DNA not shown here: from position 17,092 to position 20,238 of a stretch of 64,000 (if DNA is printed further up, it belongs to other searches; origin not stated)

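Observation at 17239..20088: Single-polypeptide fusion of an O-antigen-ligase/Wzy-like domain with an ArnT/PMT-type GT-C domain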

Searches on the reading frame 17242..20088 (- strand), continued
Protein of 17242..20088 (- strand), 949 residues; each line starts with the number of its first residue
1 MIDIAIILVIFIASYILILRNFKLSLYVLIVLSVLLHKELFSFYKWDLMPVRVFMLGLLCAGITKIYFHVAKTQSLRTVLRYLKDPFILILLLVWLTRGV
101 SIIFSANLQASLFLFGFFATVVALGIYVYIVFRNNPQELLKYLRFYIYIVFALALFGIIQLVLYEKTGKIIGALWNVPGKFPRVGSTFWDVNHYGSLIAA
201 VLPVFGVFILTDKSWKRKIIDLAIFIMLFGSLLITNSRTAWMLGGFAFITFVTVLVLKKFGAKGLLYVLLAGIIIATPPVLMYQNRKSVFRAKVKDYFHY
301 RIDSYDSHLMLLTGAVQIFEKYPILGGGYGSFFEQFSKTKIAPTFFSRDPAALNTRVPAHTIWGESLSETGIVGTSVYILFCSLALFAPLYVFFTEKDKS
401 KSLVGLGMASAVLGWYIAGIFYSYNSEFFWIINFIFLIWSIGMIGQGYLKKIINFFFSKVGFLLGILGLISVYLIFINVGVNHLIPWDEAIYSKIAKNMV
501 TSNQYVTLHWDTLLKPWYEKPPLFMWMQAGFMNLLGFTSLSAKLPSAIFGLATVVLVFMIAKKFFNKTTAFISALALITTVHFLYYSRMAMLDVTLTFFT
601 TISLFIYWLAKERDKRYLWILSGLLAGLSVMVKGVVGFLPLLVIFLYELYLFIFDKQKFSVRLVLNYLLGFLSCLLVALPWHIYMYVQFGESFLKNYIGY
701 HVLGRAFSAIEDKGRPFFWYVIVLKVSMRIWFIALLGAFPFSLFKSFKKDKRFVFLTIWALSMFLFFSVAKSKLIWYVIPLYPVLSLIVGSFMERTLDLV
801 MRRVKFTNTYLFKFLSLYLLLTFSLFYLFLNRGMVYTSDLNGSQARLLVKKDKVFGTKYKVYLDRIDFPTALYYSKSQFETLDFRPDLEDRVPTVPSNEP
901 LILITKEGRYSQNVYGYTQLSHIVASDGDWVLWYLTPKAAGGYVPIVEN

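Call 47: search_protein_families(library=pfam, proteins=[P0188, P0190, P0192, P0205, P0254, P0258, P0260, P0223, P0157, P0163], max_evalue=0.001)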
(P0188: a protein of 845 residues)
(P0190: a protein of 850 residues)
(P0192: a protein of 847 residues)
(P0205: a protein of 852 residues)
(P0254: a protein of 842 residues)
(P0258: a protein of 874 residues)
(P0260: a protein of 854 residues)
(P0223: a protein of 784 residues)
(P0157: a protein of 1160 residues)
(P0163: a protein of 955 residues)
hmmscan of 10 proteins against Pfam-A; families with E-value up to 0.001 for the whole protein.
P0188 (845 aa): 2 families
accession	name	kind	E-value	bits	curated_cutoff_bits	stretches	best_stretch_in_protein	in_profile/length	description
PF04932.20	Wzy_C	-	9.2e-18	64.9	31.7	1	208-359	3-149/149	O-Antigen ligase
PF13231.12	PMT_2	-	5.1e-11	43.5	26.1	1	510-669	2-159/160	Dolichyl-phosphate-mannose-protein mannosyltransferase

P0190 (850 aa): 2 families
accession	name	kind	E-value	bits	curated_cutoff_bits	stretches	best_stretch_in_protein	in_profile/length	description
PF04932.20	Wzy_C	-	5.6e-14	52.6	31.7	1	218-369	3-149/149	O-Antigen ligase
PF13231.12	PMT_2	-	4.6e-09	37.1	26.1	1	513-670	2-159/160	Dolichyl-phosphate-mannose-protein mannosyltransferase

P0192 (847 aa): 2 families
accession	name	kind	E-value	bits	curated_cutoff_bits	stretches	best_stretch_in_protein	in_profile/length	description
PF04932.20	Wzy_C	-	1.3e-19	70.9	31.7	1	216-367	3-149/149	O-Antigen ligase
PF13231.12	PMT_2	-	2.4e-09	38.1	26.1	1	517-675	2-157/160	Dolichyl-phosphate-mannose-protein mannosyltransferase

P0205 (852 aa): 2 families
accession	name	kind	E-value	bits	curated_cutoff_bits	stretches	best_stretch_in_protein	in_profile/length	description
PF04932.20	Wzy_C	-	1.9e-14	54.2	31.7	1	212-362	4-149/149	O-Antigen ligase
PF13231.12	PMT_2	-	0.00067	20.3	26.1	1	511-663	2-154/160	Dolichyl-phosphate-mannose-protein mannosyltransferase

P0254 (842 aa): 2 families
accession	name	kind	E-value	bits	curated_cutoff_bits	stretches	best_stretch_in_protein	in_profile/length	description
PF04932.20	Wzy_C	-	1e-15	58.2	31.7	1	213-365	2-149/149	O-Antigen ligase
PF13231.12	PMT_2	-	2.3e-05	25.1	26.1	1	517-672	3-160/160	Dolichyl-phosphate-mannose-protein mannosyltransferase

P0258 (874 aa): 1 family
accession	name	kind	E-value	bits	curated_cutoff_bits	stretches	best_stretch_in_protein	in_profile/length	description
PF04932.20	Wzy_C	-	8e-16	58.6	31.7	1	215-365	4-149/149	O-Antigen ligase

P0260 (854 aa): 1 family
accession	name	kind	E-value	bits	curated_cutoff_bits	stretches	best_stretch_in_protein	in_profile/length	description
PF04932.20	Wzy_C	-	1.4e-14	54.6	31.7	1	216-371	2-149/149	O-Antigen ligase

P0223 (784 aa): 2 families
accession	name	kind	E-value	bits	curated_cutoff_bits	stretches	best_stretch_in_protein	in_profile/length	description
PF04932.20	Wzy_C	-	1.4e-15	57.8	31.7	1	217-368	3-149/149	O-Antigen ligase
PF13231.12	PMT_2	-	3.6e-06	27.7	26.1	1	522-677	2-160/160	Dolichyl-phosphate-mannose-protein mannosyltransferase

P0157 (1160 aa): 3 families
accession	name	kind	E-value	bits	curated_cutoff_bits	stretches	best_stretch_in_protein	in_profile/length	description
PF13231.12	PMT_2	-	3.9e-16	60.1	26.1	1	706-849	2-132/160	Dolichyl-phosphate-mannose-protein mannosyltransferase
PF02366.24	PMT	-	1.1e-12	48.5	22.7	1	655-859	3-212/245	Dolichyl-phosphate-mannose-protein mannosyltransferase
PF04932.20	Wzy_C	-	1.7e-07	31.6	31.7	1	336-533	2-148/149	O-Antigen ligase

P0163 (955 aa): 3 families
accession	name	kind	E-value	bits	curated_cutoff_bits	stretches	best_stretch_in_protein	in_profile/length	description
PF13231.12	PMT_2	-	2.8e-24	86.6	26.1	1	512-662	2-151/160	Dolichyl-phosphate-mannose-protein mannosyltransferase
PF02366.24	PMT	-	5.6e-19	69.1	22.7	1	461-640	8-198/245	Dolichyl-phosphate-mannose-protein mannosyltransferase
PF04932.20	Wzy_C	-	2.9e-13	50.3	31.7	1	215-367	2-149/149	O-Antigen ligase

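Call 48: list_cluster_members(proteins=[P0188, P0190, P0205, P0258, P0223, P0157, P0163, P0149, P0156, P0164])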
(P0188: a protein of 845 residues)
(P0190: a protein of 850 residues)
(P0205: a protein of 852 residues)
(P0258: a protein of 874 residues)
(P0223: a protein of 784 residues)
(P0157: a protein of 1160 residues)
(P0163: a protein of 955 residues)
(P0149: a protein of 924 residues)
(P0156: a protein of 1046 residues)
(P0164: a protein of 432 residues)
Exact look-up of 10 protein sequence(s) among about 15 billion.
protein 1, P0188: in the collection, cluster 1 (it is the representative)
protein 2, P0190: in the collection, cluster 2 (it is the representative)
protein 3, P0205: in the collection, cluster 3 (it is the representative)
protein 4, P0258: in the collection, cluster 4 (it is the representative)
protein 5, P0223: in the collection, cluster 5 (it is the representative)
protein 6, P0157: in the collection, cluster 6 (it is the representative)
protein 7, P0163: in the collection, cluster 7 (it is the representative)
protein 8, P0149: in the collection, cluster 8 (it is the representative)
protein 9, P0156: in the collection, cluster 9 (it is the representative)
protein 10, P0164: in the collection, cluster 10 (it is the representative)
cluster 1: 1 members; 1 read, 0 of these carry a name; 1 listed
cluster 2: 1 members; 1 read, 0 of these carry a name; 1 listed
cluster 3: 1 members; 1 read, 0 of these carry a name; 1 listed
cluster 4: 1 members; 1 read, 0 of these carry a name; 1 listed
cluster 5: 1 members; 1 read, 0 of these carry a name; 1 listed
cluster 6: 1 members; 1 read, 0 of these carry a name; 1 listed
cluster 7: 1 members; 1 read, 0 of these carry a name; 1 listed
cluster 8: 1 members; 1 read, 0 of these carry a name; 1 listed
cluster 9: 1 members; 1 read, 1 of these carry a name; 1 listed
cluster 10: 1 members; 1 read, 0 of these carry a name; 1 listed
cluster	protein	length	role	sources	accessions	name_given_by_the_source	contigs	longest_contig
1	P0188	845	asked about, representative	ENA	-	-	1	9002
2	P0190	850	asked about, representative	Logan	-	-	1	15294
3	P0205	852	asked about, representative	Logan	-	-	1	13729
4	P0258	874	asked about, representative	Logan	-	-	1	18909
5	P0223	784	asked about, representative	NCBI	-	-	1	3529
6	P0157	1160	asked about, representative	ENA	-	-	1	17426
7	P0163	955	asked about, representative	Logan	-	-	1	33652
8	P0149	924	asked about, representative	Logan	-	-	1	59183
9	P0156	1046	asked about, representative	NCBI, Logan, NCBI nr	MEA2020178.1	MAG: glycosyltransferase family 39 protein [Patescibacteria group bacterium] | glycosyltransferase family 39 protein [Patescibacteria group bacterium]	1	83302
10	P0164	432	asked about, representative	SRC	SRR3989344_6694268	-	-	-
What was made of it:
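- Tried and rejected: Source names for the divergent classes: none could be obtained (call 48).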

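Call 49: find_encoding_contigs(protein=P0258, flank=9000, max_places=2)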
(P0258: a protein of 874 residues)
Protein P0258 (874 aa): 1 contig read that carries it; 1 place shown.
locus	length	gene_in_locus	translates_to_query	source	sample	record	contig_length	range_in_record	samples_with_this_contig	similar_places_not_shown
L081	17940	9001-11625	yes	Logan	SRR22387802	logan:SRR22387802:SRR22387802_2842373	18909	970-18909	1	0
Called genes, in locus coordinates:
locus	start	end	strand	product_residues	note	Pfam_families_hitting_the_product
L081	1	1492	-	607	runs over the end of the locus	-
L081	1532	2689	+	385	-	PF13439:Glyco_transf_4, PF20706:GT4-conflict, PF00534:Glycos_transf_1, PF13692:Glyco_trans_1_4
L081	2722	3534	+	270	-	-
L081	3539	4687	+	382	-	PF13439:Glyco_transf_4, PF20706:GT4-conflict, PF00534:Glycos_transf_1, PF13692:Glyco_trans_1_4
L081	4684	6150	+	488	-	PF09852:DUF2079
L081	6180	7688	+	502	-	PF13231:PMT_2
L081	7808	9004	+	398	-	PF00534:Glycos_transf_1, PF13692:Glyco_trans_1_4, PF13524:Glyco_trans_1_2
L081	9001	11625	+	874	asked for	PF04932:Wzy_C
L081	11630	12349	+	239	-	PF13641:Glyco_tranf_2_3, PF00535:Glycos_transf_2, PF10111:Glyco_tranf_2_2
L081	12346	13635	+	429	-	PF01266:DAO (weak), PF01593:Amino_oxidase, PF03486:HI0933_like (faint), PF13450:NAD_binding_8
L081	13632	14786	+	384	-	PF13439:Glyco_transf_4, PF00534:Glycos_transf_1, PF20706:GT4-conflict, PF13692:Glyco_trans_1_4, PF13524:Glyco_trans_1_2 (weak)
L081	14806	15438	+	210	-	PF02397:Bac_transf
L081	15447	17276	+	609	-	PF13196:DUF4012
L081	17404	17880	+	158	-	-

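Call 50: find_encoding_contigs(protein=P0190, flank=9000, max_places=2)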
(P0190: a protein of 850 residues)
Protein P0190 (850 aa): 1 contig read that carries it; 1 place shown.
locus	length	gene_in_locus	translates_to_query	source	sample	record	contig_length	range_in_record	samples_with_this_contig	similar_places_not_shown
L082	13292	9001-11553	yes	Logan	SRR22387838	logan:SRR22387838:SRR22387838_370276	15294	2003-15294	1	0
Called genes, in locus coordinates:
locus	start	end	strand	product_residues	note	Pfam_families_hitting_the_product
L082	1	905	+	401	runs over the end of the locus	PF13439:Glyco_transf_4, PF13579:Glyco_trans_4_4 (weak), PF00534:Glycos_transf_1, PF13692:Glyco_trans_1_4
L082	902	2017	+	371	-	PF13439:Glyco_transf_4, PF20706:GT4-conflict, PF00534:Glycos_transf_1, PF13692:Glyco_trans_1_4, PF13524:Glyco_trans_1_2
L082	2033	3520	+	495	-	PF09852:DUF2079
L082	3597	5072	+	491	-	PF09852:DUF2079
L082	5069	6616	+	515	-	PF13231:PMT_2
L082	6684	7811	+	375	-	PF13439:Glyco_transf_4, PF13579:Glyco_trans_4_4, PF20706:GT4-conflict (weak), PF00534:Glycos_transf_1, PF13692:Glyco_trans_1_4, PF13524:Glyco_trans_1_2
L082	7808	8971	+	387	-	PF13439:Glyco_transf_4, PF00534:Glycos_transf_1, PF13692:Glyco_trans_1_4, PF13524:Glyco_trans_1_2 (weak)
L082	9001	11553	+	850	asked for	PF04932:Wzy_C, PF13231:PMT_2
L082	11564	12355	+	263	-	PF00535:Glycos_transf_2, PF10111:Glyco_tranf_2_2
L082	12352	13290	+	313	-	?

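Call 66: find_encoding_contigs(protein=P0185, flank=7000, max_places=2)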
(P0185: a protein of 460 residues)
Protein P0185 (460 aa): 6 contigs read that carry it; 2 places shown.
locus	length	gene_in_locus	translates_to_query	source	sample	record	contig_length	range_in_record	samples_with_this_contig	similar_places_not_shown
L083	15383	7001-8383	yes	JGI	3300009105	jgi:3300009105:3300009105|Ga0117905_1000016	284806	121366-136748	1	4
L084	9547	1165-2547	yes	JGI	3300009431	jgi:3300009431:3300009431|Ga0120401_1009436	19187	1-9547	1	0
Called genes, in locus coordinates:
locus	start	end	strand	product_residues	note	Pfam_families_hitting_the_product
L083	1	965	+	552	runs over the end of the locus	PF02366:PMT, PF13231:PMT_2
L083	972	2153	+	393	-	PF00534:Glycos_transf_1, PF13692:Glyco_trans_1_4, PF13524:Glyco_trans_1_2 (weak)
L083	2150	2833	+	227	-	PF00535:Glycos_transf_2, PF10111:Glyco_tranf_2_2, PF13641:Glyco_tranf_2_3 (weak)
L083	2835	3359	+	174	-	PF00710:Asparaginase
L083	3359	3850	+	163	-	PF06185:YecM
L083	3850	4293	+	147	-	PF04191:PEMT, PF04140:ICMT (weak)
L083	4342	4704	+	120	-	PF00903:Glyoxalase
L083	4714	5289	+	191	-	PF01928:CYTH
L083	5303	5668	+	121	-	-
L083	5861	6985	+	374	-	PF13477:Glyco_trans_4_2, PF13439:Glyco_transf_4, PF13579:Glyco_trans_4_4, PF02350:Epimerase_2 (weak), PF00534:Glycos_transf_1, PF13692:Glyco_trans_1_4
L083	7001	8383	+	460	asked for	PF04932:Wzy_C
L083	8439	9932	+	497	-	PF02366:PMT, PF13231:PMT_2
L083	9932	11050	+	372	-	PF00534:Glycos_transf_1, PF13692:Glyco_trans_1_4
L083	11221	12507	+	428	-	PF04932:Wzy_C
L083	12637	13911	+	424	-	PF01943:Polysacc_synt, PF13440:Polysacc_synt_3, PF03023:MurJ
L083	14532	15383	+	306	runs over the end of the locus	-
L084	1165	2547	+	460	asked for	PF04932:Wzy_C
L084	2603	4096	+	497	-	PF02366:PMT, PF13231:PMT_2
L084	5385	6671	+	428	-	PF04932:Wzy_C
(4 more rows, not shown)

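Call 67: find_encoding_contigs(protein=P0198, flank=7000, max_places=2)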
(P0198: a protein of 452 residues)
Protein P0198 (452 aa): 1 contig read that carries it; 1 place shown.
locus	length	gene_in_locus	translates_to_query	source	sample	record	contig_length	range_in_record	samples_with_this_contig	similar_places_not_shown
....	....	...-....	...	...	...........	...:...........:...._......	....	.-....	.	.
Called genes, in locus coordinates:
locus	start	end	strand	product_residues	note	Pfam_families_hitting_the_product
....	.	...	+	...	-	?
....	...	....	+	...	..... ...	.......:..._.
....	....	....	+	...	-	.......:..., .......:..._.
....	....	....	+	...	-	?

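Call 68: find_encoding_contigs(protein=P0178, flank=7000, max_places=2)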
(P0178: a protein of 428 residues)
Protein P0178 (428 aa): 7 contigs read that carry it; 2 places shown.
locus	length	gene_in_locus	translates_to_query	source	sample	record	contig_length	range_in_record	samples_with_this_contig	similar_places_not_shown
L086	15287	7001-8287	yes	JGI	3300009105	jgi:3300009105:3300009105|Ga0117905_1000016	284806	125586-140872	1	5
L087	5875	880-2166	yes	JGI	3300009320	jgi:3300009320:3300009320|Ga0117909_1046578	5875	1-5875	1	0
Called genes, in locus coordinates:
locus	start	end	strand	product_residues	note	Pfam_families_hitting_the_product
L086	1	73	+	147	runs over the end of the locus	PF04191:PEMT, PF04140:ICMT (weak)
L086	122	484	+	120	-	PF00903:Glyoxalase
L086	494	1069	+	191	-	PF01928:CYTH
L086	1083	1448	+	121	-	-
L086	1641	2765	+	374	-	PF13477:Glyco_trans_4_2, PF13439:Glyco_transf_4, PF13579:Glyco_trans_4_4, PF02350:Epimerase_2 (weak), PF00534:Glycos_transf_1, PF13692:Glyco_trans_1_4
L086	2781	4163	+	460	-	PF04932:Wzy_C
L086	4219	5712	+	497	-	PF02366:PMT, PF13231:PMT_2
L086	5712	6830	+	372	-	PF00534:Glycos_transf_1, PF13692:Glyco_trans_1_4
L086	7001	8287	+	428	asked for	PF04932:Wzy_C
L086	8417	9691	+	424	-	PF01943:Polysacc_synt, PF13440:Polysacc_synt_3, PF03023:MurJ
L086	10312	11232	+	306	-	-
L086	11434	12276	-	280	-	-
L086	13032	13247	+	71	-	PF18929:DUF5678 (weak)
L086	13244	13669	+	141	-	PF13975:gag-asp_proteas, PF13650:Asp_protease_2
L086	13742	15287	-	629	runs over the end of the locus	PF13522:GATase_6, PF13537:GATase_7, PF00733:Asn_synthase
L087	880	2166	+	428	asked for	PF04932:Wzy_C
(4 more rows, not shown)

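Call 80: search_protein_families(library=pfam, proteins=[L073:11047-13269:+, L075:8506-10743:+, L083:7001-8380:+, L083:8439-9929:+, L083:11221-12504:+, L083:2150-2830:+, L081:11630-12346:+, L082:11564-12352:+], max_evalue=0.01)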
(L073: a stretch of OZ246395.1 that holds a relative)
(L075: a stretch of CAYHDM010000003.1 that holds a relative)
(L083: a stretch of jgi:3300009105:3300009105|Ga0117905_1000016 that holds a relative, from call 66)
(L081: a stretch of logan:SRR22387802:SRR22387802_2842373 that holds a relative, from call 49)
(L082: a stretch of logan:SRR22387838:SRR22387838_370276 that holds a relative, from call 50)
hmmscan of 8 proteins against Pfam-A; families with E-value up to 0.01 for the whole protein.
L073:11047-13269:+ (741 aa): 1 family
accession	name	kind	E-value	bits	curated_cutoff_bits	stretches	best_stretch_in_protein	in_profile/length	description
PF04932.20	Wzy_C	-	1.7e-10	41.3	31.7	1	211-366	2-149/149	O-Antigen ligase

L075:8506-10743:+ (746 aa): 1 family
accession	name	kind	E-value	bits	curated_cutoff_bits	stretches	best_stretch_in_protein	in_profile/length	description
PF04932.20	Wzy_C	-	3.3e-10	40.4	31.7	1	217-370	3-148/149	O-Antigen ligase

L083:7001-8380:+ (460 aa): 1 family
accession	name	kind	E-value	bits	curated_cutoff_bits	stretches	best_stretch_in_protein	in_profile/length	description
PF04932.20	Wzy_C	-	2.3e-14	53.9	31.7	1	232-386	2-148/149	O-Antigen ligase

L083:8439-9929:+ (497 aa): 2 families
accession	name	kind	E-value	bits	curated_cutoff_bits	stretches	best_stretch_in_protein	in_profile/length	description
PF13231.12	PMT_2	-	1.8e-21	77.4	26.1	1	67-229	2-160/160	Dolichyl-phosphate-mannose-protein mannosyltransferase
PF02366.24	PMT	-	3e-19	70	22.7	1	60-235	55-236/245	Dolichyl-phosphate-mannose-protein mannosyltransferase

L083:11221-12504:+ (428 aa): 1 family
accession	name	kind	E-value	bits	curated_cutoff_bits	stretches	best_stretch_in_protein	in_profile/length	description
PF04932.20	Wzy_C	-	4.1e-15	56.3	31.7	1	209-362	3-149/149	O-Antigen ligase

L083:2150-2830:+ (227 aa): 3 families
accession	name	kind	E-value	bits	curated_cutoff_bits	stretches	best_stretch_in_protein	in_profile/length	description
PF00535.33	Glycos_transf_2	-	1.4e-29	103.6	23.3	1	4-162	1-164/168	Glycosyl transferase family 2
PF10111.15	Glyco_tranf_2_2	-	4e-08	33.5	27.3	1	5-105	2-102/276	Glycosyltransferase like family 2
PF13641.12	Glyco_tranf_2_3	-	2.2e-05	25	27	1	3-94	3-96/230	Glycosyltransferase like family 2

L081:11630-12346:+ (239 aa): 3 families
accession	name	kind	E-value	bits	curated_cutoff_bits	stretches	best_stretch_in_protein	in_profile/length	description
PF00535.33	Glycos_transf_2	-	3e-30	105.8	23.3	1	9-166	1-161/168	Glycosyl transferase family 2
PF10111.15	Glyco_tranf_2_2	-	1.7e-09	38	27.3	1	14-118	6-116/276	Glycosyltransferase like family 2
PF13641.12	Glyco_tranf_2_3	-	2.3e-07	31.5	27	1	8-99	3-96/230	Glycosyltransferase like family 2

L082:11564-12352:+ (263 aa): 3 families
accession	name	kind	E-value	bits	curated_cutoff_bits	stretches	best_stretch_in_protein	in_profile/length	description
PF00535.33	Glycos_transf_2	-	4.9e-30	105.1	23.3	1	32-193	1-167/168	Glycosyl transferase family 2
PF10111.15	Glyco_tranf_2_2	-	2.7e-10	40.6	27.3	1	32-129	1-98/276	Glycosyltransferase like family 2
PF13641.12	Glyco_tranf_2_3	-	0.0073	16.8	27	0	31-122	3-96/230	Glycosyltransferase like family 2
